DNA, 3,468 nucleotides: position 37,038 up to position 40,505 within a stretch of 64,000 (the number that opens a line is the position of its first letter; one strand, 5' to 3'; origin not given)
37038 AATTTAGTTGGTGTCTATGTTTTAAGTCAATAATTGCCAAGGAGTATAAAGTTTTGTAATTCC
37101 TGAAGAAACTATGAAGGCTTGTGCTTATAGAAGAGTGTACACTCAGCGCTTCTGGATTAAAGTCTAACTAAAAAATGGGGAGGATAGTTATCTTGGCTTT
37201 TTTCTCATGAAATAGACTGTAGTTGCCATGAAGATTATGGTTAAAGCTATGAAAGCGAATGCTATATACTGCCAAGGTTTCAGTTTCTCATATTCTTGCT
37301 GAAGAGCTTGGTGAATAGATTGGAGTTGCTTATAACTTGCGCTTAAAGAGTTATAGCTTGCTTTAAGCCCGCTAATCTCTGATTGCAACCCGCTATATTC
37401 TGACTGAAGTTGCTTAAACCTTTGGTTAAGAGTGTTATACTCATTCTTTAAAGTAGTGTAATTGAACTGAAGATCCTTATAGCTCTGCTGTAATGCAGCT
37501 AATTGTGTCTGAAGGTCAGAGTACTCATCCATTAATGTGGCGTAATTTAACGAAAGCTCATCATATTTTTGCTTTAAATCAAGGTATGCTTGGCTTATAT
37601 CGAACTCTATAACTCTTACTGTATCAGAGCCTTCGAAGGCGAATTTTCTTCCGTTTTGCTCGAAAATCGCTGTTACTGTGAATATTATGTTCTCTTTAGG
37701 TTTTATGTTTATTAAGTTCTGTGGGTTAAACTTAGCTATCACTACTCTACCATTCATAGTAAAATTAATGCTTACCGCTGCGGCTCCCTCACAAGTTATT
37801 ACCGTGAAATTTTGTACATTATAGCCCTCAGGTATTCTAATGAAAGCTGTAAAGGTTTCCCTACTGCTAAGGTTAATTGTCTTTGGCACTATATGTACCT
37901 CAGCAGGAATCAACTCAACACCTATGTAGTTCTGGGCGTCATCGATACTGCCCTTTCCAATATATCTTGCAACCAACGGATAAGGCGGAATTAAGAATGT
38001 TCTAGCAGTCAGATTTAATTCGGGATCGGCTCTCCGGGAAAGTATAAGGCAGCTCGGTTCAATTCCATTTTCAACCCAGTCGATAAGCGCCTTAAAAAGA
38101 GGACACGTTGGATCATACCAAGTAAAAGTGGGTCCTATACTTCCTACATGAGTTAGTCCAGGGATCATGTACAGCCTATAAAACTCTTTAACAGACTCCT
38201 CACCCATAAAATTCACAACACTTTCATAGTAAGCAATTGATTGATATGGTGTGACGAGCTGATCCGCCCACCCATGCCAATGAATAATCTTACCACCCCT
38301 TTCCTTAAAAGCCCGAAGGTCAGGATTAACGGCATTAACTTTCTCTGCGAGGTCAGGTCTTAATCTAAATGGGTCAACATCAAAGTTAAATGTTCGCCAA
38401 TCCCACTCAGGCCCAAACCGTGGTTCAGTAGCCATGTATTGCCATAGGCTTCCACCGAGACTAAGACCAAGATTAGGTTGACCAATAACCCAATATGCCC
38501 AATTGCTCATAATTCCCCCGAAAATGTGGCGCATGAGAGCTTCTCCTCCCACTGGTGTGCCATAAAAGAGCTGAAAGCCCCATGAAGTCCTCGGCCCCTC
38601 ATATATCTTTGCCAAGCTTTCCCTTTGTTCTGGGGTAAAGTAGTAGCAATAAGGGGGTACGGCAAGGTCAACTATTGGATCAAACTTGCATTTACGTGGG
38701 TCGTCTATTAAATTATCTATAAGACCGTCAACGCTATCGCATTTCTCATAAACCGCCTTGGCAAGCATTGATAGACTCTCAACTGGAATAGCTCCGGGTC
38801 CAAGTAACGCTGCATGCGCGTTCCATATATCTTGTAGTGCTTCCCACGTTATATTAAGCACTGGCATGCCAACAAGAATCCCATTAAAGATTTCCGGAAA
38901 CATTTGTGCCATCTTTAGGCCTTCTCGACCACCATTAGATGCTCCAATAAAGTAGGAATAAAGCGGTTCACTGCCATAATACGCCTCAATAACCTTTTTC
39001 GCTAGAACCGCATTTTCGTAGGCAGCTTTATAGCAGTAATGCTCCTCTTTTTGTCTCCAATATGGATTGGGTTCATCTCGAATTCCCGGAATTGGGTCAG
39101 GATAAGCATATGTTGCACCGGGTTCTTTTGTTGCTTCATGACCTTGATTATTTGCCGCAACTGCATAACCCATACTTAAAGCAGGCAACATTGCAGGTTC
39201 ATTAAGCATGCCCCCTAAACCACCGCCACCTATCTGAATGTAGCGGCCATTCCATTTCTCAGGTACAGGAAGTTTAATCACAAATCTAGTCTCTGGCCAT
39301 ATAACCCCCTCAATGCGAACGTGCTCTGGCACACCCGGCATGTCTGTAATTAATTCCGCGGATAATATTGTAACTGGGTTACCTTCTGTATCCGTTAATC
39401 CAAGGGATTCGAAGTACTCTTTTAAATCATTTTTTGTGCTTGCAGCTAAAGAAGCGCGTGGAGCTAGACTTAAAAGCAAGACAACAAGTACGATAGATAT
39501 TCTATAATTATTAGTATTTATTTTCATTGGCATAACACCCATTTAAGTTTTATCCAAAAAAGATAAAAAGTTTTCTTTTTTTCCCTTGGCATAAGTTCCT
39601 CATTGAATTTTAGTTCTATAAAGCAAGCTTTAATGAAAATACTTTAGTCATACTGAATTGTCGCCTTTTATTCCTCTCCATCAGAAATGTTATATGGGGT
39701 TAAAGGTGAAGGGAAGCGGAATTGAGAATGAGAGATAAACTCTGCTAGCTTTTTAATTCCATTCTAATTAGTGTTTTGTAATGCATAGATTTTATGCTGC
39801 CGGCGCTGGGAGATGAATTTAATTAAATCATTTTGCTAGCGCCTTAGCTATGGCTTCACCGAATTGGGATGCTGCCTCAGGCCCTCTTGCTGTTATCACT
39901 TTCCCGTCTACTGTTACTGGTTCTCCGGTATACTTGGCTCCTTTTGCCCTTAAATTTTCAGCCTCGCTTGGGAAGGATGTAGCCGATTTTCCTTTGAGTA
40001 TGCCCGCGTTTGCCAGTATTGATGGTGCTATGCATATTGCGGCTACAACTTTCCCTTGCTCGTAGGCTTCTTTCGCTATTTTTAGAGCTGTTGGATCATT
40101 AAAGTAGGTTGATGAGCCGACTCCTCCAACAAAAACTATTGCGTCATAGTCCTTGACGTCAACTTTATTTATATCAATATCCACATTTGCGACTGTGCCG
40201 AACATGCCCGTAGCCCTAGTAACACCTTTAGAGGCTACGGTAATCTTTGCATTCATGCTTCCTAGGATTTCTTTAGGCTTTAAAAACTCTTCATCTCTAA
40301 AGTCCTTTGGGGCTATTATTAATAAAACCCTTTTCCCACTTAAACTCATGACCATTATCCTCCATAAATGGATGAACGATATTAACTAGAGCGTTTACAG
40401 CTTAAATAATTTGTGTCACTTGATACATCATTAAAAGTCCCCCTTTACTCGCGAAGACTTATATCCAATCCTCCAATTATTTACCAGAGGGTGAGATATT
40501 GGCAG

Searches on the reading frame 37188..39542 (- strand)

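Call 48: search_protein_families(library=pfam, proteins=[window:37188-39542:-], max_evalue=0.00001)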
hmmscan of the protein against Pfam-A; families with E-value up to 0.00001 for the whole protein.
window:37188-39542:- (784 aa): 2 families
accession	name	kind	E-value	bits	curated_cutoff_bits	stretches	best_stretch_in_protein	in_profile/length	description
PF07519.17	Tannase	-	5.7e-88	296.3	29.8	1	84-540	19-488/490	Tannase and feruloyl esterase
PF02183.23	HALZ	-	7.7e-08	32.8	28.1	0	695-728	7-40/43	Homeobox associated leucine zipper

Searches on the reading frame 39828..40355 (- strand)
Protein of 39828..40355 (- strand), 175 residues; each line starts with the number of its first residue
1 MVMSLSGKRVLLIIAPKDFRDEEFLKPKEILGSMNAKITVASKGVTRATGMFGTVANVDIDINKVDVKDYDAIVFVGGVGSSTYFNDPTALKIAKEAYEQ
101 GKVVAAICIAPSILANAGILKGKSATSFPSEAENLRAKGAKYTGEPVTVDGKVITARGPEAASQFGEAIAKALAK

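Call 48: search_protein_families(library=pfam, proteins=[window:39828-40355:-], max_evalue=0.00001)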
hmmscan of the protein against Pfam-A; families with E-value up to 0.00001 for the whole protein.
window:39828-40355:- (175 aa): 1 family
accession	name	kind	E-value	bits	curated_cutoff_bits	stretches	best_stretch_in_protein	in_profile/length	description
PF01965.30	DJ-1_PfpI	-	9.3e-41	139.8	26.6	1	8-171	1-164/165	DJ-1/PfpI family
